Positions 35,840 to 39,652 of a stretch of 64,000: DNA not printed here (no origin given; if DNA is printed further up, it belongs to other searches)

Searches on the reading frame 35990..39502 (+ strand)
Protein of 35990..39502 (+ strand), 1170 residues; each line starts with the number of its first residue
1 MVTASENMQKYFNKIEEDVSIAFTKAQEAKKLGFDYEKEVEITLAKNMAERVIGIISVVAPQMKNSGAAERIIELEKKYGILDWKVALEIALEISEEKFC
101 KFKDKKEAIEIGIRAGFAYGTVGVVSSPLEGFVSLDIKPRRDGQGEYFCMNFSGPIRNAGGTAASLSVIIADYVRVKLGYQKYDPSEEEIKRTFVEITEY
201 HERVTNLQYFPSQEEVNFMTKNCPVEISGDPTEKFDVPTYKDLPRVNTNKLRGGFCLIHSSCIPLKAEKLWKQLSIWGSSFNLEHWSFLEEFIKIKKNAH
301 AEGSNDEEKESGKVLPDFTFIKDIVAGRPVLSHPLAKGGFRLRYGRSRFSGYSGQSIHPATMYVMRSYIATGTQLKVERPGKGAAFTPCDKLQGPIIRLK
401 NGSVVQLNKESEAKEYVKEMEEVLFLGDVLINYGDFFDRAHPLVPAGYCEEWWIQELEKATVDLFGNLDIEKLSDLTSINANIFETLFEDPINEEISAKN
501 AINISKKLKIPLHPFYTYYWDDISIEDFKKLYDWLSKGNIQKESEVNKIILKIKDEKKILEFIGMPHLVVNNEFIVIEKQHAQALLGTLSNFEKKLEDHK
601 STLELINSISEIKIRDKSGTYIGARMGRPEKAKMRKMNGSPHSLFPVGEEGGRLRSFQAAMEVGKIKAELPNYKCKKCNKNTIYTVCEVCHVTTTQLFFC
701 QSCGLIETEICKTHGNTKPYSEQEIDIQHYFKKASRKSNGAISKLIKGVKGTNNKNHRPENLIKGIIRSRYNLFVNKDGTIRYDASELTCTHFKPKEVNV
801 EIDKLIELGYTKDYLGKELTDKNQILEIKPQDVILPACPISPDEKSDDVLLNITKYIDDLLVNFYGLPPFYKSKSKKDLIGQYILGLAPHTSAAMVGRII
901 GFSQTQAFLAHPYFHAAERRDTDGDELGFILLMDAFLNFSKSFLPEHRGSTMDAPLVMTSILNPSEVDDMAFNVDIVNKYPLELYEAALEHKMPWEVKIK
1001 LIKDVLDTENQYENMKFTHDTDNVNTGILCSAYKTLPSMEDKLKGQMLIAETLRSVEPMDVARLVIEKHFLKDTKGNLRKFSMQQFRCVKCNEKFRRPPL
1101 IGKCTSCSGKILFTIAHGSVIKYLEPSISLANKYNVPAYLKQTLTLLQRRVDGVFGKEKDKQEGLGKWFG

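Call 12: search_protein_families(library=pfam, proteins=[window:35990-39502:+], max_evalue=0.001)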
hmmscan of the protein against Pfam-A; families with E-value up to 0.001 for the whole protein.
window:35990-39502:+ (1170 aa): 3 families
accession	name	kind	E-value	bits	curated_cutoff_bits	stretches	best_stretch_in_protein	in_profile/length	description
PF24844.1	PolC_DP2_central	-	1.2e-125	419.8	24.3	1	308-704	2-367/372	DNA polymerase II large subunit DP2, central domain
PF24846.1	PolC_DP2_cat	-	2e-116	388.6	24.3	1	744-1042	6-299/299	DNA polymerase II large subunit DP2, catalytic domain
PF03833.19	PolC_DP2_N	-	7.8e-76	255.2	24.3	1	10-294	1-270/271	DNA polymerase II large subunit DP2, N-terminal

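Call 30: find_related_loci(query=window:35990-39502:+, collection=genome_contigs, flank=2000)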
Query window:35990-39502:+ (1170 aa) in genome_contigs; peptide patterns used: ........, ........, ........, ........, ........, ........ (x = any residue, [..] = any of these).
139 stretches matched a pattern; 122 encode a relative of the query (tblastn E <= 1e-3); the best 80 are kept; 80 distinct loci.
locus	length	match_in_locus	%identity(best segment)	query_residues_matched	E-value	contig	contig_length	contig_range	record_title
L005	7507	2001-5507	60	5-1168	0e+0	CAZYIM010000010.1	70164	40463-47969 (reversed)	MAG TPA_asm: uncultured Methanosarcinales archaeon isolate SRP077602_co2_322 genome assembly, contig: NODE_556_length_70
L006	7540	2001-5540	60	1-1170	0e+0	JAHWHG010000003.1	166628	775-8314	MAG: Candidatus Woesearchaeota archaeon isolate FT2_348 k127_10339964, whole genome shotgun sequence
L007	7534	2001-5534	60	4-1170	0e+0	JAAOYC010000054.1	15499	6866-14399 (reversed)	Candidatus Woesearchaeota archaeon isolate DPANNHV_H2.bin.19 k83_2894817, whole genome shotgun sequence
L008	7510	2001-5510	60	4-1170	0e+0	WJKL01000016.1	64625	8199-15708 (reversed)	MAG: Candidatus Woesearchaeota archaeon isolate Bin_187 k141_511551, whole genome shotgun sequence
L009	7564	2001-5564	58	1-1170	0e+0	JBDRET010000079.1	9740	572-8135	MAG: Candidatus Woesearchaeota archaeon isolate MEGAHIT-group-1.33 k141_1763037, whole genome shotgun sequence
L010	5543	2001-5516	61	4-1170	0e+0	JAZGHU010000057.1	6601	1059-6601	MAG: Candidatus Woesearchaeota archaeon isolate SCS6bin.8 SCS6bin.8_57, whole genome shotgun sequence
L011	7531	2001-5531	60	2-1170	0e+0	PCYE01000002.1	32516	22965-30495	MAG: Candidatus Woesearchaeota archaeon CG10_big_fil_rev_8_21_14_0_10_33_12 CG10_8_21_14_0.10_scaffold_2486_c, whole gen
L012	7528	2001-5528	59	3-1169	0e+0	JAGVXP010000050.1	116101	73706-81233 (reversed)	Candidatus Woesearchaeota archaeon isolate RIFCSPHIGHO2_02_FULL_36_13 rifcsphigho2_02_scaffold_1398, whole genome shotgu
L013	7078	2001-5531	59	2-1170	0e+0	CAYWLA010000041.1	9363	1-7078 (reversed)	MAG TPA_asm: uncultured Methanosarcinales archaeon isolate SRP178699_co1_467 genome assembly, contig: NODE_10243_length_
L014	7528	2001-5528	60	2-1169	0e+0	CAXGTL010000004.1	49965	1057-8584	MAG TPA_asm: Candidatus Woesearchaeota archaeon isolate ERR594346_binner12_Refined_66 genome assembly, contig: ERZ540258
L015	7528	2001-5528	61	2-1169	0e+0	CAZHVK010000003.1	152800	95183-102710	MAG TPA_asm: uncultured Methanosarcinales archaeon isolate binchicken_co330_8 genome assembly, contig: NODE_51_length_15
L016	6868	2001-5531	59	2-1170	0e+0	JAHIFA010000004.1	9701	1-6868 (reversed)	MAG: Nanoarchaeota archaeon isolate KR11_0.1_MetaG.mb.55 KR11_0.1_MetaG.mb.55_k141_19809, whole genome shotgun sequence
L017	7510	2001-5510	61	4-1170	0e+0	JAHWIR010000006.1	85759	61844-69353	MAG: Candidatus Woesearchaeota archaeon isolate YT2_768 k127_14269681, whole genome shotgun sequence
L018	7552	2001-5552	59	1-1170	0e+0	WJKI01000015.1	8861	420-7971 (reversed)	MAG: Candidatus Woesearchaeota archaeon isolate Bin_473 k141_739062, whole genome shotgun sequence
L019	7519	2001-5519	56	4-1170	0e+0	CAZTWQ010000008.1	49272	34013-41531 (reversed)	MAG TPA_asm: uncultured Methanosarcinales archaeon isolate binchicken_co28_237 genome assembly, contig: NODE_521_length_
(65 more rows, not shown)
